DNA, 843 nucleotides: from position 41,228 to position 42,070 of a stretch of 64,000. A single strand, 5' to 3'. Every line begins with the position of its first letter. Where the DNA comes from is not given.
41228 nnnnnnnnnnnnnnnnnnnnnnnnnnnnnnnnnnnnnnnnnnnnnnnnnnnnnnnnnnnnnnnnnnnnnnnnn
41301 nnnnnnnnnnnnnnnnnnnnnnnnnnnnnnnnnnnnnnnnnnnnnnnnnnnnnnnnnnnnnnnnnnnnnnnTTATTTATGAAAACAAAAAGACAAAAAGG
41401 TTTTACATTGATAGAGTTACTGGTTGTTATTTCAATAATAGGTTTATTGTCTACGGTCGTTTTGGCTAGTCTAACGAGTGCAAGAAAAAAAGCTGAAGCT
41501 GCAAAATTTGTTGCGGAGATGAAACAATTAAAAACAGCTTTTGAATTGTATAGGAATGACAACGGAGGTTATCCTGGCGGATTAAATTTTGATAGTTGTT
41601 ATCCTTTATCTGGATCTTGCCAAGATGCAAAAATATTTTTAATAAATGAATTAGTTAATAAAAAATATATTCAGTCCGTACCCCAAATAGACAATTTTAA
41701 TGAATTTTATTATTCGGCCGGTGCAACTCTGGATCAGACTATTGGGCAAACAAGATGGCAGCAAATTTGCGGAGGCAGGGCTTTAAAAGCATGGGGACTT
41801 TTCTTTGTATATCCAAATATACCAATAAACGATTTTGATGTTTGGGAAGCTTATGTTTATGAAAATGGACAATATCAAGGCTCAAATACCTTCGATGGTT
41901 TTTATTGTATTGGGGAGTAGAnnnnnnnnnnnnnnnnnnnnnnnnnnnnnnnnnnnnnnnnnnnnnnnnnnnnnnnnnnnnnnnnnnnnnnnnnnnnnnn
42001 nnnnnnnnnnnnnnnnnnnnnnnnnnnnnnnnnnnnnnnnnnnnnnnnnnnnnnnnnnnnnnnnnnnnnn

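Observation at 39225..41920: Tandem pilin paralogs with near-identical 5' regions and hypervariable 3' halves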

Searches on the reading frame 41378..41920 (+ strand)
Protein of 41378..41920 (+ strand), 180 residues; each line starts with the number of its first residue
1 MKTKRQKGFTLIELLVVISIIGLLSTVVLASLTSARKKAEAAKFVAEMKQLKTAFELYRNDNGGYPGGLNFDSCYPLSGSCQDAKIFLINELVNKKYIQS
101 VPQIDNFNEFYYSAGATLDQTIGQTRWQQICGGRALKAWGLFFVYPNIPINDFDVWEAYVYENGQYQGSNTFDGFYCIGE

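Call 8: search_protein_families(library=pfam, proteins=[window:41378-41920:+], max_evalue=0.01)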
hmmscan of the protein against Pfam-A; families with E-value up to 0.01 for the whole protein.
window:41378-41920:+ (180 aa): 2 families
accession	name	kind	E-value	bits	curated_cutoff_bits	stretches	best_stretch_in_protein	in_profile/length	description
PF07963.17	N_methyl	-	1.1e-09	37.9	21.2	1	4-29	2-27/27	Prokaryotic N-terminal methylation motif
PF08334.16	T2SSG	-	0.0065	16.9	21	0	33-67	3-37/108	Type II secretion system (T2SS), protein G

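Call 11: find_homologous_proteins(query=window:41378-41920:+)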
Query window:41378-41920:+ (180 aa): 3394 proteins with E <= 0.001 among 4011 candidates; the best 120 are listed.
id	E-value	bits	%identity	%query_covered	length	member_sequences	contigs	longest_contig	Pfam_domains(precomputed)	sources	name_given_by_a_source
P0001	5.0e-118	409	100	100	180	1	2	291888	PF07963.18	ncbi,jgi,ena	ncbi:MAG: prepilin-type N-terminal cleavage/methylation domain-containing protein [Candidatus Paceib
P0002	2.0e-42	163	50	100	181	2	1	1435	PF07963.18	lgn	-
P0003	3.4e-33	133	47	99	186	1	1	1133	PF07963.18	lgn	-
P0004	3.1e-32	130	46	99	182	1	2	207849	PF07963.18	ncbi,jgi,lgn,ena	ncbi:MAG: prepilin-type N-terminal cleavage/methylation domain-containing protein [Candidatus Paceib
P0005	1.6e-31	128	47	99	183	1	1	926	PF07963.18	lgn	-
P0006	2.1e-30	124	45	98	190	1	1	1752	PF07963.18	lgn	-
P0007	3.9e-29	120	45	98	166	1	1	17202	PF07963.18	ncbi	-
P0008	1.3e-28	118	44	96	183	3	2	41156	PF07963.18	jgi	jgi:prepilin-type N-terminal cleavage/methylation domain-containing protein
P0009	2.0e-28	117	47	99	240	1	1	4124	PF07963.18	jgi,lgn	-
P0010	7.5e-28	116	46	97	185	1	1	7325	PF07963.18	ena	-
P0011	2.3e-27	114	47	98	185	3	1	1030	PF07963.18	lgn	-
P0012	2.6e-26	111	42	97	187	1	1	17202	PF07963.18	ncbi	-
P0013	8.4e-26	109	50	76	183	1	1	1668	PF07963.18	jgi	jgi:prepilin-type N-terminal cleavage/methylation domain-containing protein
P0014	1.6e-25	108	42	96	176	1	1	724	PF07963.18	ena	-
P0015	1.2e-24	105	44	81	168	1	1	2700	PF07963.18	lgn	-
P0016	2.3e-24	104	49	78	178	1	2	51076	PF07963.18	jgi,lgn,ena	jgi:type II secretion system protein G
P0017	2.3e-24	104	43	98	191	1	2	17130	PF07963.18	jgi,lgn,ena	-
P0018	2.9e-24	104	54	60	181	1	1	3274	PF07963.18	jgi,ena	-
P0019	4.4e-24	103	43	97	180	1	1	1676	PF07963.18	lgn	-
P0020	9.9e-24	102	40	100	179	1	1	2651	PF07963.18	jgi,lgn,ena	-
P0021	1.2e-23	102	39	98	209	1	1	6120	PF07963.18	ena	-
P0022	1.6e-23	102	41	100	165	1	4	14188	PF07963.18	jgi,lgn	jgi:type II secretion system protein G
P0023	7.5e-23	99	43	100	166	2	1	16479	PF07963.18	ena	-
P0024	1.4e-22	98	55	57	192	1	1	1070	PF07963.18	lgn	-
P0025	1.8e-22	98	42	100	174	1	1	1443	PF07963.18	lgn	-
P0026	4.2e-22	97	55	57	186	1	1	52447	PF07963.18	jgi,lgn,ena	-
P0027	4.7e-22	97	42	97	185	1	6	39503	PF07963.18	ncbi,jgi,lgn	jgi:prepilin-type N-terminal cleavage/methylation domain-containing protein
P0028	9.5e-22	96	40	98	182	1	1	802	PF07963.18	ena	-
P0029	2.8e-21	94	41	96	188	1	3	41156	PF07963.18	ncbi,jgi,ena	jgi:prepilin-type N-terminal cleavage/methylation domain-containing protein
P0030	4.2e-21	94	36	99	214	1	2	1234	PF07963.18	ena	-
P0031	1.1e-20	92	41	99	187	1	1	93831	PF07963.18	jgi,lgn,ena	-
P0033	7.0e-20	90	51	59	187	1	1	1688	PF07963.18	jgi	-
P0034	4.8e-19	87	34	92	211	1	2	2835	PF07963.18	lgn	-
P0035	7.6e-19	86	47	64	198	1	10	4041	PF07963.18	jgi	jgi:prepilin-type N-terminal cleavage/methylation domain-containing protein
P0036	1.3e-18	85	37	98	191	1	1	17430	PF07963.18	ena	-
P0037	1.4e-18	85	75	35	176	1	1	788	PF07963.18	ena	-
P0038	1.8e-18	85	37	99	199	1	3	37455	PF07963.18,PF08334.17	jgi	jgi:type II secretion system protein G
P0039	2.0e-18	85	40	82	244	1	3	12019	PF07963.18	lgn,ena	-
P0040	2.0e-18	85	39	96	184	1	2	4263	PF07963.18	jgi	jgi:prepilin-type N-terminal cleavage/methylation domain-containing protein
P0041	2.9e-18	84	41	97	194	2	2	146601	PF07963.18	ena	-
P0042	4.1e-18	84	49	58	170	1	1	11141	PF07963.18,PF08334.17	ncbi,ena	-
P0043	5.6e-18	83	49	57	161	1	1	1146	PF07963.18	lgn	-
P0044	6.4e-18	83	43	80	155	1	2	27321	PF07963.18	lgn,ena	-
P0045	8.2e-18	83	46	82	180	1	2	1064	PF07963.18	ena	-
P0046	8.2e-18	83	51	62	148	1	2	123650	PF07963.18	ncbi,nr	ncbi:MAG TPA: prepilin-type N-terminal cleavage/methylation domain-containing protein [Candidatus Pa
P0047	1.2e-17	82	39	79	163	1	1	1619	PF07963.18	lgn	-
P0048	1.3e-17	82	39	97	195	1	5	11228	PF07963.18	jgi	jgi:prepilin-type N-terminal cleavage/methylation domain-containing protein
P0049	1.4e-17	82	52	59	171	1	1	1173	PF07963.18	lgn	-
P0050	1.5e-17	82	48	68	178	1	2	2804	PF07963.18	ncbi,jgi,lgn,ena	-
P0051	1.6e-17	82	66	38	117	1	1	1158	PF07963.18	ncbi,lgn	-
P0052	1.6e-17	82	68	37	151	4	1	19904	PF07963.18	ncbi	-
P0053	1.8e-17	82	64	37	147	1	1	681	PF07963.18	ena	-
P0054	2.1e-17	82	48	62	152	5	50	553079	PF07963.18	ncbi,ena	-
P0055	2.1e-17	82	39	84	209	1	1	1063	PF07963.18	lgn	-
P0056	2.5e-17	81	50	56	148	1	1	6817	PF07963.18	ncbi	-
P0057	3.0e-17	81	68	37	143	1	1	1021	PF07963.18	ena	-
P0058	3.3e-17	81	56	50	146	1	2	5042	PF07963.18,PF08334.17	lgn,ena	-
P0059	3.7e-17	81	64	37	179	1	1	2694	PF07963.18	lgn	-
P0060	4.8e-17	80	46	59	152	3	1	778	PF07963.18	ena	-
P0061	5.1e-17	80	60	39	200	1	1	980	PF07963.18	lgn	-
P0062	5.3e-17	80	64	42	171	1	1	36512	PF07963.18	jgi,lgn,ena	-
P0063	5.8e-17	80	49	62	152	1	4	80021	PF07963.18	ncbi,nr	ncbi:MAG: prepilin-type N-terminal cleavage/methylation domain-containing protein [Patescibacteria g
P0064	6.5e-17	80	58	42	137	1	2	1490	PF07963.18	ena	-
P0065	6.5e-17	80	62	39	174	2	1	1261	PF07963.18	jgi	-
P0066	7.4e-17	80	68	35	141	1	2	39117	PF07963.18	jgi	jgi:type II secretion system protein G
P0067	7.9e-17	80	48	64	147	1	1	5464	PF07963.18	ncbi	-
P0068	9.0e-17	79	46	55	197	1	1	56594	PF07963.18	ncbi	-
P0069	9.2e-17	79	65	39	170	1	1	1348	PF07963.18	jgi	jgi:general secretion pathway protein G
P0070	1.0e-16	79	66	36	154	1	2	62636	PF07963.18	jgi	-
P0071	1.2e-16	79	58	42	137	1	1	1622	PF07963.18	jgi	jgi:prepilin-type N-terminal cleavage/methylation domain-containing protein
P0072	1.2e-16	79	48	59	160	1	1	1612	PF07963.18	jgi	jgi:general secretion pathway protein G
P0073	1.3e-16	79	49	62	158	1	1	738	PF07963.18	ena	-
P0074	1.3e-16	79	36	97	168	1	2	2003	PF07963.18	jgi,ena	jgi:prepilin-type N-terminal cleavage/methylation domain-containing protein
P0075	1.3e-16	79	44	66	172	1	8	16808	PF07963.18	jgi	jgi:general secretion pathway protein G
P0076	1.4e-16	79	64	38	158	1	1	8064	PF07963.18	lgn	-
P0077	1.5e-16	79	67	37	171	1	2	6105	PF07963.18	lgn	-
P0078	1.6e-16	79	42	61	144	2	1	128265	PF07963.18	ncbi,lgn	-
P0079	1.6e-16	79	51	59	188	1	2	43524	PF07963.18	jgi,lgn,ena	jgi:type II secretion system protein G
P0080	1.8e-16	79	43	76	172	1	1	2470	PF07963.18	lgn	-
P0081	2.0e-16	78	57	42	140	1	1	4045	PF07963.18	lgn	-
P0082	2.0e-16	78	47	60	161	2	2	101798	PF07963.18,PF08334.17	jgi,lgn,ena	-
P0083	2.0e-16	78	64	37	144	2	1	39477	PF07963.18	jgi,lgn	jgi:type II secretion system protein G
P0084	2.1e-16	78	57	43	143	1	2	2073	PF07963.18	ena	-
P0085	2.1e-16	78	50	55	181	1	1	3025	PF07963.18,PF08334.17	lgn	-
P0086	2.5e-16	78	41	78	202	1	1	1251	PF07963.18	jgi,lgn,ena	jgi:prepilin-type N-terminal cleavage/methylation domain-containing protein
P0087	2.8e-16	78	71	37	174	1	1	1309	PF07963.18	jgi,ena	-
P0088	2.9e-16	78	59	45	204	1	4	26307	PF07963.18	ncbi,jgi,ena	-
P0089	3.0e-16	78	49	57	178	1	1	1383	PF07963.18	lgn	-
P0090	3.1e-16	78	43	65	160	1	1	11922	PF07963.18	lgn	-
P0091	3.1e-16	78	49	52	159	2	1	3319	PF07963.18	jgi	-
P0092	3.1e-16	78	43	64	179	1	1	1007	PF07963.18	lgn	-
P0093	3.4e-16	78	63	38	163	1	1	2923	PF07963.18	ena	-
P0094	3.4e-16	78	68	35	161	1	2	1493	PF07963.18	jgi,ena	-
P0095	3.4e-16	78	73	34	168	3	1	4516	PF07963.18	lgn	-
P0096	3.4e-16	78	68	37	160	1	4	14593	PF07963.18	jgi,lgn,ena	-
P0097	3.5e-16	78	47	62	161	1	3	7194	PF07963.18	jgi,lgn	jgi:type II secretion system protein G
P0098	3.6e-16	78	50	56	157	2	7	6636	PF07963.18,PF08334.17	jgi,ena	-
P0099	3.6e-16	78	63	35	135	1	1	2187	PF07963.18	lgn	-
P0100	3.6e-16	78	64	39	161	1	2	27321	PF07963.18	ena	-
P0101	3.7e-16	78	35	98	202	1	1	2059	PF07963.18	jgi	-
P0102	3.8e-16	77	67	35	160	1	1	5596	PF07963.18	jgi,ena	-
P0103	3.9e-16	77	39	96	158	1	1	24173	PF07963.18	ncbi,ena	-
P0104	4.0e-16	77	67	36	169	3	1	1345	PF07963.18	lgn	-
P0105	4.4e-16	77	52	55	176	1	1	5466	PF07963.18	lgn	-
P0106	4.8e-16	77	49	62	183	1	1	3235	PF07963.18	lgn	-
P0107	4.8e-16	77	68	34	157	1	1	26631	PF07963.18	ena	-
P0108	5.0e-16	77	59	41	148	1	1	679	PF07963.18,PF08334.17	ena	-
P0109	5.0e-16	77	47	56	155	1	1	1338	PF07963.18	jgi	-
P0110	5.6e-16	77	61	39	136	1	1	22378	PF07963.18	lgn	-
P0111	5.8e-16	77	44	62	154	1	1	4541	PF07963.18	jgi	jgi:prepilin-type N-terminal cleavage/methylation domain-containing protein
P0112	6.0e-16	77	67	35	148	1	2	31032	PF07963.18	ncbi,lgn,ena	ncbi:MAG TPA: type II secretion system protein [Patescibacteria group bacterium]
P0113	6.2e-16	77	47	57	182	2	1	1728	PF07963.18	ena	-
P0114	6.6e-16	77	57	42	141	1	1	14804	PF07963.18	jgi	jgi:general secretion pathway protein G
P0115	6.7e-16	77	42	66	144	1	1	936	PF07963.18,PF08334.17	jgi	jgi:general secretion pathway protein G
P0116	7.5e-16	76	56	43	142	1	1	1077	PF07963.18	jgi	-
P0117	7.7e-16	76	45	57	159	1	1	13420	PF07963.18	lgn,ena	-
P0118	7.7e-16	76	63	36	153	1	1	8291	PF07963.18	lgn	-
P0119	8.1e-16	76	52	46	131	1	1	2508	PF07963.18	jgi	jgi:prepilin-type N-terminal cleavage/methylation domain-containing protein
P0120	8.1e-16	76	67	35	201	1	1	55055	PF07963.18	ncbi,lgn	-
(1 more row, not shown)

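Call 13: find_encoding_contigs(protein=P0002, flank=10000)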
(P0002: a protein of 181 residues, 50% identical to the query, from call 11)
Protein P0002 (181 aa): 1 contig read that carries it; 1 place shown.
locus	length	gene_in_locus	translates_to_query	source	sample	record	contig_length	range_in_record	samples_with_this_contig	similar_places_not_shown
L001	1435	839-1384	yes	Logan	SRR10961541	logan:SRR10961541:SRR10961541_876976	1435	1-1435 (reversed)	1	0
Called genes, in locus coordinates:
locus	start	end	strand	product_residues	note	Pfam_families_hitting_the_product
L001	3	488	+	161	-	?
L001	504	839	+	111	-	-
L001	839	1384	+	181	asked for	PF07963:N_methyl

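Call 14: find_encoding_contigs(protein=P0011, flank=10000)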
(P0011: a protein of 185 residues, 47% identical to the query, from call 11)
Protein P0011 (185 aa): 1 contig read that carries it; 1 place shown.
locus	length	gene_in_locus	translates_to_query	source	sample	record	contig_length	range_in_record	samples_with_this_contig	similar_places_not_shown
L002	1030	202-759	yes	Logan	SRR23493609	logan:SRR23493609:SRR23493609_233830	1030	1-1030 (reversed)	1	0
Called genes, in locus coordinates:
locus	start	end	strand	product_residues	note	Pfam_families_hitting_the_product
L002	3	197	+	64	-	?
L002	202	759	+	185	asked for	PF07963:N_methyl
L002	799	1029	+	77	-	?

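Call 15: find_encoding_contigs(protein=P0004, flank=10000, max_places=3)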
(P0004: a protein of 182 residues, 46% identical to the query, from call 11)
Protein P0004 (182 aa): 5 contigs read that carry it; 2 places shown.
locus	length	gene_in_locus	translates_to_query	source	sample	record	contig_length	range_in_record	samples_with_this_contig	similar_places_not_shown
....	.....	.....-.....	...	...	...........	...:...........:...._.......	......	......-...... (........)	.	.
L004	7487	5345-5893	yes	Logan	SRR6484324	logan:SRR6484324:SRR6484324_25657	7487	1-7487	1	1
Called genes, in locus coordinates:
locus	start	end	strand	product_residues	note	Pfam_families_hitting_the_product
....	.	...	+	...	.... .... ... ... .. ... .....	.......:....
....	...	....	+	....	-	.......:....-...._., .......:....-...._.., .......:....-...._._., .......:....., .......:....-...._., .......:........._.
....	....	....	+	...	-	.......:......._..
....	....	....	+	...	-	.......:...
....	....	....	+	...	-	-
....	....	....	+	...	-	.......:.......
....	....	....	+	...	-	-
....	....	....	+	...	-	-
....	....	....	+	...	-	-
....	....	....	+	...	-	-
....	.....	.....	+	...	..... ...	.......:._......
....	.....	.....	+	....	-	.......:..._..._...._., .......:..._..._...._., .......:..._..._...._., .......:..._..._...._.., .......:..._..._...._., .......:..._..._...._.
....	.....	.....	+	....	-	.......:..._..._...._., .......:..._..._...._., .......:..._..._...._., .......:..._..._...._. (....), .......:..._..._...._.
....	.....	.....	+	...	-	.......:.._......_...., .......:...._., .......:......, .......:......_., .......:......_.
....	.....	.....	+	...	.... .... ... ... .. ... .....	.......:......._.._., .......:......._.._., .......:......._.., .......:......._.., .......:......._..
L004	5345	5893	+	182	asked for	PF07963:N_methyl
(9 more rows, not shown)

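Call 18: find_related_loci(query=A3, collection=genome_contigs, flank=6000)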
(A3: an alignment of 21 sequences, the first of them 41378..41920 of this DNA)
Query A3 (180 aa) in genome_contigs; peptide patterns used: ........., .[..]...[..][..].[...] (x = any residue, [..] = any of these).
600 stretches matched a pattern (row limit reached: there are more); 351 encode a relative of the query (tblastn E <= 1e-3); the best 80 are kept; 80 distinct loci.
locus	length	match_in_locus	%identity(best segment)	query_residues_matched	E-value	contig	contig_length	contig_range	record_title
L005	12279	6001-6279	48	2-103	5e-20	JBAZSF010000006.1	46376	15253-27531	MAG: Candidatus Paceibacterota bacterium isolate SO_2017_GW1_167 NODE_3811_length_46376_cov_3.037168_OW334_2017, whole g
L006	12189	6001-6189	67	4-66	5e-20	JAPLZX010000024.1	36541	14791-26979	MAG: Candidatus Zambryskiibacteriota bacterium isolate LacPavin_0419_WC90_MAG_35_8 LacPavin_0419_WC90_scaffold_31554, wh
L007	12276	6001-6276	45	4-102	9e-20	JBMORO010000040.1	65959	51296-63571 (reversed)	MAG: Patescibacteria group bacterium isolate Betzabe_MAG182 MAG182_40, whole genome shotgun sequence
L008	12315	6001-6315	42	7-122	2e-19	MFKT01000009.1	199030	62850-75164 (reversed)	MAG: Candidatus Kaiserbacteria bacterium RIFCSPHIGHO2_01_FULL_53_29 rifcsphigho2_01_scaffold_163, whole genome shotgun s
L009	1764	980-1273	46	1-102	2e-19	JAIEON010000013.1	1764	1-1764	MAG: Patescibacteria group bacterium isolate co.spades.DASTOOL.1kb_105 c_000000255393, whole genome shotgun sequence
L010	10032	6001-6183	61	6-66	3e-18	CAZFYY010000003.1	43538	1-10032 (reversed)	MAG TPA_asm: uncultured Gammaproteobacteria bacterium isolate SRP296810_co1_333 genome assembly, contig: NODE_701_length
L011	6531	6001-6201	57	1-66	3e-18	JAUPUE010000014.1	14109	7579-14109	MAG: Patescibacteria group bacterium isolate erpe_2018_sw_6hr_WHONDRS-SW48-000087_B_bin.85 scaffold_99677, whole genome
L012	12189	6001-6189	57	4-66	4e-18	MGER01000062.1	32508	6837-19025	MAG: Candidatus Uhrbacteria bacterium RIFCSPLOWO2_02_FULL_49_11 rifcsplowo2_02_scaffold_6276, whole genome shotgun seque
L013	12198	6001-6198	61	1-66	9e-18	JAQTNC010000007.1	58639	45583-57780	MAG: Patescibacteria group bacterium isolate STA_55 NODE_1026_length_58639_cov_6.745368_Sandtown_A, whole genome shotgun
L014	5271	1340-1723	38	4-116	3e-17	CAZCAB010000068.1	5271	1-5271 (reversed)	MAG TPA_asm: uncultured Gammaproteobacteria bacterium isolate SRP167671_co2_16 genome assembly, contig: NODE_17853_lengt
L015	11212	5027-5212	58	4-65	6e-17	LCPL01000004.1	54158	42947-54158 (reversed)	MAG: Parcubacteria group bacterium GW2011_GWC2_48_17 UY29_C0004, whole genome shotgun sequence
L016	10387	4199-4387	57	4-66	8e-17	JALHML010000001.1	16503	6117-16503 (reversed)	MAG: Candidatus Paceibacterota bacterium isolate Bin_32_2_1 c_000000013871, whole genome shotgun sequence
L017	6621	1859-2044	58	5-66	2e-16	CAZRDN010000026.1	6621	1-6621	MAG TPA_asm: uncultured Gammaproteobacteria bacterium isolate SRP329715_co1_108 genome assembly, contig: NODE_17908_leng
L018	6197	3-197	65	2-66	9e-16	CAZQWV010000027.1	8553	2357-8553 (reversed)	MAG TPA_asm: uncultured Candidatus Saccharibacteria bacterium isolate SRP300315_co1_34 genome assembly, contig: NODE_344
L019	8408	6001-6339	33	6-123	4e-15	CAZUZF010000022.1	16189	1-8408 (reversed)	MAG TPA_asm: uncultured Gammaproteobacteria bacterium isolate binchicken_co38_1268 genome assembly, contig: NODE_7580_le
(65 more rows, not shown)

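Call 21: find_related_loci(query=A3, collection=metagenome_contigs, flank=8000)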
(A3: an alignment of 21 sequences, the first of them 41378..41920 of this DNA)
Query A3 (180 aa) in metagenome_contigs; peptide patterns used: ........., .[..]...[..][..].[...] (x = any residue, [..] = any of these).
600 stretches matched a pattern (row limit reached: there are more); 352 encode a relative of the query (tblastn E <= 1e-3); the best 80 are kept; 80 distinct loci.
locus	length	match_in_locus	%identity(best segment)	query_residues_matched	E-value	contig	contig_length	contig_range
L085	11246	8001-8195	65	5-69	7e-21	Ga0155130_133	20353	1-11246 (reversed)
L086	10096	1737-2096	41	1-115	2e-20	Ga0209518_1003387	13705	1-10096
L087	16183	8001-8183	67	6-66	3e-20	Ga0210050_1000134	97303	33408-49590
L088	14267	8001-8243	49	5-85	3e-20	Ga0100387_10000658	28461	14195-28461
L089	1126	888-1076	57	4-66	1e-18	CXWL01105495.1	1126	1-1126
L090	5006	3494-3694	54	6-72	3e-18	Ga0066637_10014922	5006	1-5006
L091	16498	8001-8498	33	4-177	4e-18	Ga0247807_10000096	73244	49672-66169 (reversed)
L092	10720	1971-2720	37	2-114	1e-16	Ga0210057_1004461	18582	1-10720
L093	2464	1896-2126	47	4-72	4e-16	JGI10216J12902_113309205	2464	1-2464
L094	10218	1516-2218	53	2-65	7e-16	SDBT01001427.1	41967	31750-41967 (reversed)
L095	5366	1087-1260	57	6-63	2e-15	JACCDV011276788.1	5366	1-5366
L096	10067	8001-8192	47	1-64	4e-15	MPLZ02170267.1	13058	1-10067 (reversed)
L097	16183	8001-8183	51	6-66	4e-15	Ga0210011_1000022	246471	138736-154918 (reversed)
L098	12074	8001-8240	44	2-91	6e-15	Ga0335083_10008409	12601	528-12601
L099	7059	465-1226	54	4-67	7e-15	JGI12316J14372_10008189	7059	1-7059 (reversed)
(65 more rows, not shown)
